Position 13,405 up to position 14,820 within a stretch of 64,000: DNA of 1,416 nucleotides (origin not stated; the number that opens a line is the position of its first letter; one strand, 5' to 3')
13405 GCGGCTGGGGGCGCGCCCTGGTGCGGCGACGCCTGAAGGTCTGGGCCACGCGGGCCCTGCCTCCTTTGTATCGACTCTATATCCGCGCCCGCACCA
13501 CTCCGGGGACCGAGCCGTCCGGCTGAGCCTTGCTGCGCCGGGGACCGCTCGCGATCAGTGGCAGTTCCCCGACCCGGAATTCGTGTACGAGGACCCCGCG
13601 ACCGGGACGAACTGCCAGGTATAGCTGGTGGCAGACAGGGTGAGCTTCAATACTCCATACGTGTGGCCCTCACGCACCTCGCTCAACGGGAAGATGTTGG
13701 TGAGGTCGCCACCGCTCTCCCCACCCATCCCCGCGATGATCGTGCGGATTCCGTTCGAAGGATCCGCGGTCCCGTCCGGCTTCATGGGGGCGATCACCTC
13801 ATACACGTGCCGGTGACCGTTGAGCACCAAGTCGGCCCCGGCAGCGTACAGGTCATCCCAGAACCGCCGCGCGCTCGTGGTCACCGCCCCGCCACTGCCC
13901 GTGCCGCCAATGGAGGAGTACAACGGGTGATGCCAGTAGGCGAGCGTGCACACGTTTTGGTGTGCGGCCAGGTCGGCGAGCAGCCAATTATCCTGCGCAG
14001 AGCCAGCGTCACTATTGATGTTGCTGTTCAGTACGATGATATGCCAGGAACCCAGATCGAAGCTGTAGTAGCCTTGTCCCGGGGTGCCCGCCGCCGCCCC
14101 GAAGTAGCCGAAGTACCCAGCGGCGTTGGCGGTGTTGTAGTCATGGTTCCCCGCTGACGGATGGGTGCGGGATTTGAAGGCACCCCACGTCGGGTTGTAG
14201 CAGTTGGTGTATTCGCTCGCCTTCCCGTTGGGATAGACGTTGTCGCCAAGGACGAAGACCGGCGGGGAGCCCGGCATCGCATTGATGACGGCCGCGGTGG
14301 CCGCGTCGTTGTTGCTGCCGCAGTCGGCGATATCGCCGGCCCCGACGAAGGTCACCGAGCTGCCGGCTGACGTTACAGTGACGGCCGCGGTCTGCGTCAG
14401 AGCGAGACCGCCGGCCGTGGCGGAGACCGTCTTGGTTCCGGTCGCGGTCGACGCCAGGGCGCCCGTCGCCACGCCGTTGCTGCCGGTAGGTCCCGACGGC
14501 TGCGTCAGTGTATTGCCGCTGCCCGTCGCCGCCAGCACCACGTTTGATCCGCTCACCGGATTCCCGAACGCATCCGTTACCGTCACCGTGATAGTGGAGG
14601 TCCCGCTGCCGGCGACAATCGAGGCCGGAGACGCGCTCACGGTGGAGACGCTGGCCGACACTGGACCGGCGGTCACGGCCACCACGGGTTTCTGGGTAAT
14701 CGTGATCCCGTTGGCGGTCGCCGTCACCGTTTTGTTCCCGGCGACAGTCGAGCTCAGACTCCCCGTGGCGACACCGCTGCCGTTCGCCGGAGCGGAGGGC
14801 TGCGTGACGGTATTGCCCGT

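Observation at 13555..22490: Two adjacent giant lipoproteins: a metallophosphoesterase held on a ~1100-1250-aa Ig-repeat stalk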

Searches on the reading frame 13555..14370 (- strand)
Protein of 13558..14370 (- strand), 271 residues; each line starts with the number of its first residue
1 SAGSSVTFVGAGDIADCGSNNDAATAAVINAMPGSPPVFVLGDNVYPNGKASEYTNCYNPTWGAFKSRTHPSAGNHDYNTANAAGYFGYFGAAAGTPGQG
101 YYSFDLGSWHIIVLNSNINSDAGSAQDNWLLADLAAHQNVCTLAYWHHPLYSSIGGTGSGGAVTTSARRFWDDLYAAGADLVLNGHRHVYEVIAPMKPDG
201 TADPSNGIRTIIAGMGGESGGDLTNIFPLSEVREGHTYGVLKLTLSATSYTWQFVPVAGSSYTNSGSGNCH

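Call 8: search_solved_structures(query=window:13558-14370:-, max_evalue=1, show_alignments=3)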
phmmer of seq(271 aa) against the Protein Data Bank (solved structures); distinct sequences matched with E-value up to 1: 8.
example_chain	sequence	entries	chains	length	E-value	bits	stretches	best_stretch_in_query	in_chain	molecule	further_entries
6git_A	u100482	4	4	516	1.1e-07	34.9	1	91-217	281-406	Purple acid phosphatase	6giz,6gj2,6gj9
6gja_A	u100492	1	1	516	1.5e-07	34.6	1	89-217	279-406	Purple acid phosphatase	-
2qfp_A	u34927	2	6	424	2.4e-05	27.3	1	8-192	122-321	Purple acid phosphatase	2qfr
4dhl_A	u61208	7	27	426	2.5e-05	27.2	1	8-192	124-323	Purple acid phosphatase | Fe(3+)-Zn(2+) purple acid phosphatase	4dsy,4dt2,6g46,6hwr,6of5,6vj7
8brn_A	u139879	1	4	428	2.5e-05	27.2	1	8-192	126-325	Fe(3+)-Zn(2+) purple acid phosphatase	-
6hwr_D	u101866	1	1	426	2.5e-05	27.2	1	8-192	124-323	Fe(3+)-Zn(2+) purple acid phosphatase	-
6ofd_A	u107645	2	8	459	2.9e-05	27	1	8-192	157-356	Fe(3+)-Zn(2+) purple acid phosphatase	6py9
1kbp_A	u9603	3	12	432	3.1e-05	26.9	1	8-191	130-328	PURPLE ACID PHOSPHATASE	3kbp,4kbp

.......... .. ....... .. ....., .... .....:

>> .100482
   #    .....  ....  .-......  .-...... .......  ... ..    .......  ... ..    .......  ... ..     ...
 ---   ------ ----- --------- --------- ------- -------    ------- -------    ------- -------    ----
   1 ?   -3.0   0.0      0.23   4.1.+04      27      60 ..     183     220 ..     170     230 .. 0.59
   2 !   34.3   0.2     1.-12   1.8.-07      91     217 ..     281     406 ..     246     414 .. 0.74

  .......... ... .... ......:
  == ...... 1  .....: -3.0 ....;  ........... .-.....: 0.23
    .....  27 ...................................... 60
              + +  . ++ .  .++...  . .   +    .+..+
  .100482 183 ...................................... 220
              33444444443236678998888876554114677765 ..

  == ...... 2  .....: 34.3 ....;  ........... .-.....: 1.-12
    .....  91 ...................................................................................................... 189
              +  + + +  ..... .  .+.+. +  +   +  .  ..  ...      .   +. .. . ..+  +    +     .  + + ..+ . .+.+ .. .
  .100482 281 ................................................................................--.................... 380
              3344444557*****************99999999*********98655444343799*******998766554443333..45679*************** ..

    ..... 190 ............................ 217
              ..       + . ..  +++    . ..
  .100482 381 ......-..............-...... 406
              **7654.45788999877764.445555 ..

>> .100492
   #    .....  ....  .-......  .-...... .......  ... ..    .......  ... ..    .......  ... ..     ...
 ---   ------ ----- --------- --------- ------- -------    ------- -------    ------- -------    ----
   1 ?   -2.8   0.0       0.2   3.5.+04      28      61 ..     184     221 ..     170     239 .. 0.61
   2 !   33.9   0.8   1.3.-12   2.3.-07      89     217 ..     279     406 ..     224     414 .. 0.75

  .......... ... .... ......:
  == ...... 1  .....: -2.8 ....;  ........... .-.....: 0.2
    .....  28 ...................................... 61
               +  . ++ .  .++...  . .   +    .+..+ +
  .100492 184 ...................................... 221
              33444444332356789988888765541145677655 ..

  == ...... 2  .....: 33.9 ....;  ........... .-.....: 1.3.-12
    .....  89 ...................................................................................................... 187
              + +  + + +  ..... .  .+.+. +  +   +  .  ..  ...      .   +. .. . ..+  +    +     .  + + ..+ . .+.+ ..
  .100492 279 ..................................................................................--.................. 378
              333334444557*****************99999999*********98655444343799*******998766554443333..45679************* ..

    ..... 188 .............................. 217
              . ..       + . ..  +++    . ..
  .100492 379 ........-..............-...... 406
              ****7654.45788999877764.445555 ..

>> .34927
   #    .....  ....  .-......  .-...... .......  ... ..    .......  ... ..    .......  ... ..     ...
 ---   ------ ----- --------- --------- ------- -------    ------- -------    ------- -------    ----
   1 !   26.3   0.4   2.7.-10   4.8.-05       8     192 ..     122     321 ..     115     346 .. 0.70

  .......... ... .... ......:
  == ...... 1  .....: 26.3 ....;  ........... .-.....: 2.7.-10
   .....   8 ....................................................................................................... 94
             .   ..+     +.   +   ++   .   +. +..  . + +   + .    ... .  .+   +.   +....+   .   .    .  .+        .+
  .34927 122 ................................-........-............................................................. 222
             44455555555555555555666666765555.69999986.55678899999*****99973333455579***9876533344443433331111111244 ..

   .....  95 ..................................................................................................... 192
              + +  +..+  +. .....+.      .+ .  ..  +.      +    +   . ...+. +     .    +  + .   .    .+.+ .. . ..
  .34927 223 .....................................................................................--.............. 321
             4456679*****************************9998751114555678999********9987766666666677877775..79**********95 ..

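Call 11: find_homologous_proteins(query=window:13558-14370:-, max_evalue=0.00001)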
Query seq(271 aa) (271 aa): 7952 proteins with E <= 0.00001 among 8000 candidates; the best 120 are listed.
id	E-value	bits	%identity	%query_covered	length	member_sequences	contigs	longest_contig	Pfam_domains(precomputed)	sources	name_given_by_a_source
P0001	5.1e-150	517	84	100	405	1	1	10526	PF02369.23,PF00149.34,PF09134.17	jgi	jgi:hypothetical protein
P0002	2.9e-141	488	80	99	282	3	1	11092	PF00149.34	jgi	jgi:hypothetical protein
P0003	5.6e-135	467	76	100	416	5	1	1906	PF02369.23,PF00149.34,PF09134.17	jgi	jgi:hypothetical protein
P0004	2.4e-134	465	75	100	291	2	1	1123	PF00149.34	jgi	-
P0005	2.6e-133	462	75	100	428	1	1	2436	PF02369.23,PF00149.34,PF09134.17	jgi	jgi:hypothetical protein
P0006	1.4e-126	440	71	100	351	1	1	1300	PF02369.23,PF09134.17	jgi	jgi:hypothetical protein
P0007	2.3e-123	429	54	97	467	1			-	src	-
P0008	3.2e-122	426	-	-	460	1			PF00801.27,PF00149.34,PF18911.7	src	-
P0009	3.8e-113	396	67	97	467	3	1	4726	PF00149.34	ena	-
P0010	1.4e-111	391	57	98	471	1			PF00801.27,PF18911.7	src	-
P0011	1.9e-109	384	65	97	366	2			PF00149.34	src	-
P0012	5.7e-108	379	63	98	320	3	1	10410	PF00149.34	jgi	jgi:acid phosphatase type 7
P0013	2.0e-101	357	63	97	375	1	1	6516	-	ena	-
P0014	5.1e-101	356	51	98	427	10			-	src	-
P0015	3.5e-99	350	59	99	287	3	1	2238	PF00149.34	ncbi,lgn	-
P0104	1.0e-92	329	58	98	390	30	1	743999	PF00149.34,PF02368.25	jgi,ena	jgi:hypothetical protein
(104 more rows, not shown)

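Call 16: find_related_loci(query=window:13555-14367:-, collection=genome_contigs, flank=10000)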
Query window:13555-14367:- (270 aa) in genome_contigs; peptide patterns used: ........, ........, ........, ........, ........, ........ (x = any residue, [..] = any of these).
600 stretches matched a pattern (row limit reached: there are more); 589 encode a relative of the query (tblastn E <= 1e-3); the best 80 are kept; 80 distinct loci.
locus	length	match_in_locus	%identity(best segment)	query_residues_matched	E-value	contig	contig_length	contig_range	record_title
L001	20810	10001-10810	86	1-270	8e-154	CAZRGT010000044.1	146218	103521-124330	MAG TPA_asm: uncultured Gemmatimonadaceae bacterium isolate binchicken_co165_439 genome assembly, contig: k141_1974851,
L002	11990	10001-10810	76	2-270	6e-135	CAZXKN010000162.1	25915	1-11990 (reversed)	MAG TPA_asm: uncultured Gemmatimonadaceae bacterium isolate binchicken_co279_228 genome assembly, contig: k141_4683681,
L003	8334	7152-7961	75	2-270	4e-135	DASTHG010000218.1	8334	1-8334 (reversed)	MAG TPA_asm: Gemmatimonadales bacterium isolate SMAG_U452 k141_1117887, whole genome shotgun sequence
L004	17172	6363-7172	73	2-270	2e-129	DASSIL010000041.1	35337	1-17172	MAG TPA_asm: Gemmatimonadales bacterium isolate SMAG_U1086 k141_1349950, whole genome shotgun sequence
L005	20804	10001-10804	67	2-270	3e-120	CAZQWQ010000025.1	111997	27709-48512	MAG TPA_asm: uncultured Gemmatimonadaceae bacterium isolate binchicken_co165_283 genome assembly, contig: k141_913934, w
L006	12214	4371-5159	67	7-270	9e-113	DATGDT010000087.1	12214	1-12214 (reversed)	MAG TPA_asm: Gemmatimonadales bacterium isolate SMAG_U9681 k141_366955, whole genome shotgun sequence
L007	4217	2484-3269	63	7-270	2e-110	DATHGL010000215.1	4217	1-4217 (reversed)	MAG TPA_asm: Gemmatimonadales bacterium isolate SMAG_U12473 k141_378800, whole genome shotgun sequence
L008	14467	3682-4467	66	7-270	7e-108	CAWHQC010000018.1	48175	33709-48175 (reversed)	MAG: uncultured Gemmatimonadales bacterium isolate MFD08416.bin.2.45 genome assembly, contig: contig_44544, whole genome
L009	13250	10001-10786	66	7-270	5e-107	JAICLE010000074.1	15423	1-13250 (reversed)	MAG: Gemmatimonadales bacterium isolate GZL_HY_2_bin.118 k141_3416305_length_15423_cov_162.0000, whole genome shotgun se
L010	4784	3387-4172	63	7-270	2e-104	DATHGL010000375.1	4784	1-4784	MAG TPA_asm: Gemmatimonadales bacterium isolate SMAG_U12473 k141_43263, whole genome shotgun sequence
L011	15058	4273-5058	64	7-270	4e-100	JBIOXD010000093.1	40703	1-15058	MAG: Gemmatimonadales bacterium isolate MAG065 k127_3878827, whole genome shotgun sequence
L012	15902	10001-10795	59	5-270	7e-100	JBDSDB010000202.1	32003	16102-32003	MAG: Gemmatimonadaceae bacterium isolate cluster1_bin.171 k127_7974405, whole genome shotgun sequence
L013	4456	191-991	62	2-270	8e-100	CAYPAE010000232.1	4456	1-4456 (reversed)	MAG TPA_asm: uncultured Gemmatimonadaceae bacterium isolate binchicken_co292_86 genome assembly, contig: NODE_7496_lengt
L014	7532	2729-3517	58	7-270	4e-99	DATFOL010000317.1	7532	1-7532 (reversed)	MAG TPA_asm: Gemmatimonadaceae bacterium isolate SMAG_U9276 k141_833085, whole genome shotgun sequence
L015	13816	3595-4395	56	3-270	6e-97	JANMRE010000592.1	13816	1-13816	MAG: Gemmatimonadaceae bacterium isolate OTE_51_concoct_49 OTE_51_k141_3747866, whole genome shotgun sequence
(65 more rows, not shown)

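Call 18: search_protein_representatives(protein=window:13555-14367:-)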
Query: 270 residues. Proteins with E-value up to 0.001 (for the whole library): 14313; up to 1e-10: 8028; up to 1e-30: 3724. The best 150 are listed.
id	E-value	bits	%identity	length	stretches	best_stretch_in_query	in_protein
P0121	0.0e+00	1024.2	49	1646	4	2-270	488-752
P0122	3.6e-266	896.2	58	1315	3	6-270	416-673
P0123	1.2e-251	848.6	55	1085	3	3-270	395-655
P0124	4.2e-250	843.5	54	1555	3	4-270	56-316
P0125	1.2e-234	792.8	52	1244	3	4-270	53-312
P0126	1.7e-222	752.9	52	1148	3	4-269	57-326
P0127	2.8e-220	745.7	49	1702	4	7-270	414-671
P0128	1.2e-212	720.6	55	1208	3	3-270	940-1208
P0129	7.1e-211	714.8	51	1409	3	4-270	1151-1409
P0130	6.9e-209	708.3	48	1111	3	4-270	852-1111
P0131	1.3e-170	582.7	55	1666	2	2-270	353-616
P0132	1.2e-165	566.4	54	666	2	2-270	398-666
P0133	1.6e-165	566.0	53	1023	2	2-270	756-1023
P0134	5.5e-163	557.7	55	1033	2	2-270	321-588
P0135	1.3e-159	546.6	53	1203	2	3-270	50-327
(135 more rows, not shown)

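Call 41: find_encoding_contigs(protein=P0104, flank=8000, max_places=4)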
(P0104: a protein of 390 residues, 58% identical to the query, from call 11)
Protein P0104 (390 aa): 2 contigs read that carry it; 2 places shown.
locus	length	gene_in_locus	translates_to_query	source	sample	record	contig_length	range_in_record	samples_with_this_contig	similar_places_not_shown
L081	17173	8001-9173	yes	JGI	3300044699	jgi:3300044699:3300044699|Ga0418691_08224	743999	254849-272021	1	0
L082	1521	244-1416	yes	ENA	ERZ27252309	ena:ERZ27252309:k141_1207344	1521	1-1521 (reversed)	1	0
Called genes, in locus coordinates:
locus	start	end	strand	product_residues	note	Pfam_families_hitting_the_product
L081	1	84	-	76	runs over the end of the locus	-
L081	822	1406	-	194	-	PF00912:Transgly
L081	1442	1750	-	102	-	-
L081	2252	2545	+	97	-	-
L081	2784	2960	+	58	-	-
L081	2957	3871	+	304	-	PF03572:Peptidase_S41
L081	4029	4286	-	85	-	PF08031:BBE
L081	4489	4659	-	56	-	-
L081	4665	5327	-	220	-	PF01565:FAD_binding_4 (weak)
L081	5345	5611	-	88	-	-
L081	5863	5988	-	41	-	-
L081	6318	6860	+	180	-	PF00753:Lactamase_B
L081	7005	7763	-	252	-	-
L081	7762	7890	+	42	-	-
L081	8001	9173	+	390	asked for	PF02368:Big_2, PF00149:Metallophos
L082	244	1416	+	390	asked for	PF02368:Big_2, PF00149:Metallophos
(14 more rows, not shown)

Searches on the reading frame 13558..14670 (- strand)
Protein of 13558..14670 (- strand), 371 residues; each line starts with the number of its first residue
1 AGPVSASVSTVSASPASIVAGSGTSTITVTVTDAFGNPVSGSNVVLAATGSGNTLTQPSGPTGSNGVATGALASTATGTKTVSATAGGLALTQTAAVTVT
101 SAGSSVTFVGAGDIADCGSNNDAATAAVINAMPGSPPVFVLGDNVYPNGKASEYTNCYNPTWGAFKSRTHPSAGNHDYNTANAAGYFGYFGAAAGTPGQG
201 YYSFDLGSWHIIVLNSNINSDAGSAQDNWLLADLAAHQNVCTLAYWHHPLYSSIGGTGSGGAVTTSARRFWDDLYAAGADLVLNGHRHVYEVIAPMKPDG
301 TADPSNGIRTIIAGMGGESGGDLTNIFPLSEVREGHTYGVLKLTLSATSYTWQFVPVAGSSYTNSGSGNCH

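Call 35: predict_structure(alignment_id=A1)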
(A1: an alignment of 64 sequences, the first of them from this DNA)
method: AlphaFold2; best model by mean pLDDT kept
length: 371 residues; sequences in the alignment: 64
mean_pLDDT: 90.4   pTM: 0.80
mean pLDDT of the five models: 90.4, 87.8, 87.4, 86.6, 85.2
residues with pLDDT >= 90: 246; 70-90: 106; 50-70: 18; < 50: 1
segments of 3 or more residues with pLDDT < 50: none
pLDDT, mean of each block of 10 residues (from residue 1): 56 68 77 81 88 89 85 87 80 78 87 90 95 95 92 93 95 96 96 95 94 97 98 94 98 86 95 98 96 98 98 91 94 96 96 97 97 90
secondary structure, 60 per line:
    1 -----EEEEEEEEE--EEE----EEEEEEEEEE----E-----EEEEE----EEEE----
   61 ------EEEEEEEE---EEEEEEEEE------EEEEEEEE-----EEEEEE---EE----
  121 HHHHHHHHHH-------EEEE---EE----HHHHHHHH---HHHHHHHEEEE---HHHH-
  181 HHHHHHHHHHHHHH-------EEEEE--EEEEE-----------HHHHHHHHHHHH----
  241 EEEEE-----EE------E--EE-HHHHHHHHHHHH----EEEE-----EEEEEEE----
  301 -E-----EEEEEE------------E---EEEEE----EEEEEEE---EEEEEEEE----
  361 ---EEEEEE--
elements in order: E6-14 E17-19 E24-33 E44-48 E53-56 E67-74 E78-86 E93-100 E106-111 H121-130 E138-141 H151-158 H162-168 E169-172 H176-179 H181-194 E202-206 E209-213 H225-236 E241-245 H265-276 E281-284 E290-296 E308-313 E330-334 E339-345 E349-356 E364-369

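Call 38: fold_search(model_id=the predicted structure, library=pdb)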
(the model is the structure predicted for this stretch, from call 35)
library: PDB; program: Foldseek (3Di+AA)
matches with E <= 10: 1684; with E <= 0.001: 68
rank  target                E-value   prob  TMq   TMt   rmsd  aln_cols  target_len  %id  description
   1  6giz_A                4.0e-17  1.00  0.59  0.45   9.7       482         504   19  PURPLE ACID PHYTASE FROM WHEAT ISOFORM B2 - SUBSTRATE COMPLEX (released 2019-11-27)
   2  6gja_A                1.3e-16  1.00  0.57  0.44  10.2       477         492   18  PURPLE ACID PHYTASE FROM WHEAT ISOFORM B2 - H229A MUTANT (released 2019-11-27)
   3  6gj9_A                2.1e-16  1.00  0.57  0.43  10.1       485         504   19  PURPLE ACID PHYTASE FROM WHEAT ISOFORM B2 - REGENERATION COMPLEX (released 2019-11-27)
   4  6git_A                2.4e-16  1.00  0.56  0.42  10.5       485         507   18  PURPLE ACID PHYTASE FROM WHEAT ISOFORM B2 - PRODUCT COMPLEX (released 2019-11-27)
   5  3zk4_B                5.9e-16  1.00  0.58  0.39   9.8       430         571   16  Structure of purple acid phosphatase PPD1 isolated from yellow lupin (Lupinus luteus) seeds (released 2014-01-29)
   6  3zk4_C                6.3e-16  1.00  0.60  0.41   9.9       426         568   16  Structure of purple acid phosphatase PPD1 isolated from yellow lupin (Lupinus luteus) seeds (released 2014-01-29)
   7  3zk4_A                6.3e-16  1.00  0.59  0.40   9.9       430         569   16  Structure of purple acid phosphatase PPD1 isolated from yellow lupin (Lupinus luteus) seeds (released 2014-01-29)
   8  6gj2_A                8.0e-16  1.00  0.56  0.42  10.2       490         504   18  PURPLE ACID PHYTASE FROM WHEAT ISOFORM B2 - COMPLEX WITH INOSITOL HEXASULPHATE (released 2019-11-27)
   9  2qfp_A                9.5e-16  1.00  0.58  0.51   9.0       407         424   19  Crystal structure of red kidney bean purple acid phosphatase in complex with fluoride (released 2008-10-14)
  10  6hwr_C                1.7e-15  1.00  0.59  0.52   8.9       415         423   19  Red kidney bean purple acid phosphatase in complex with adenosine divanadate (released 2019-04-03)
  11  6ofd_A                1.8e-15  1.00  0.60  0.53   8.6       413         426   19  The crystal structure of octadecyloxy(naphthalen-1-yl)methylphosphonic acid in complex with red kidney bean purple aci (released 2019-09-04)
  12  1kbp_A                2.3e-15  1.00  0.56  0.49   9.7       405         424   21  KIDNEY BEAN PURPLE ACID PHOSPHATASE (released 1996-10-14)
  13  1xzw_B                2.8e-15  1.00  0.56  0.50   9.2       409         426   18  Sweet potato purple acid phosphatase/phosphate complex (released 2004-12-14)
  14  1xzw_A                3.2e-15  1.00  0.56  0.50   9.2       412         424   18  Sweet potato purple acid phosphatase/phosphate complex (released 2004-12-14)
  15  6hwr_D                4.0e-15  1.00  0.57  0.50   8.7       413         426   19  Red kidney bean purple acid phosphatase in complex with adenosine divanadate (released 2019-04-03)
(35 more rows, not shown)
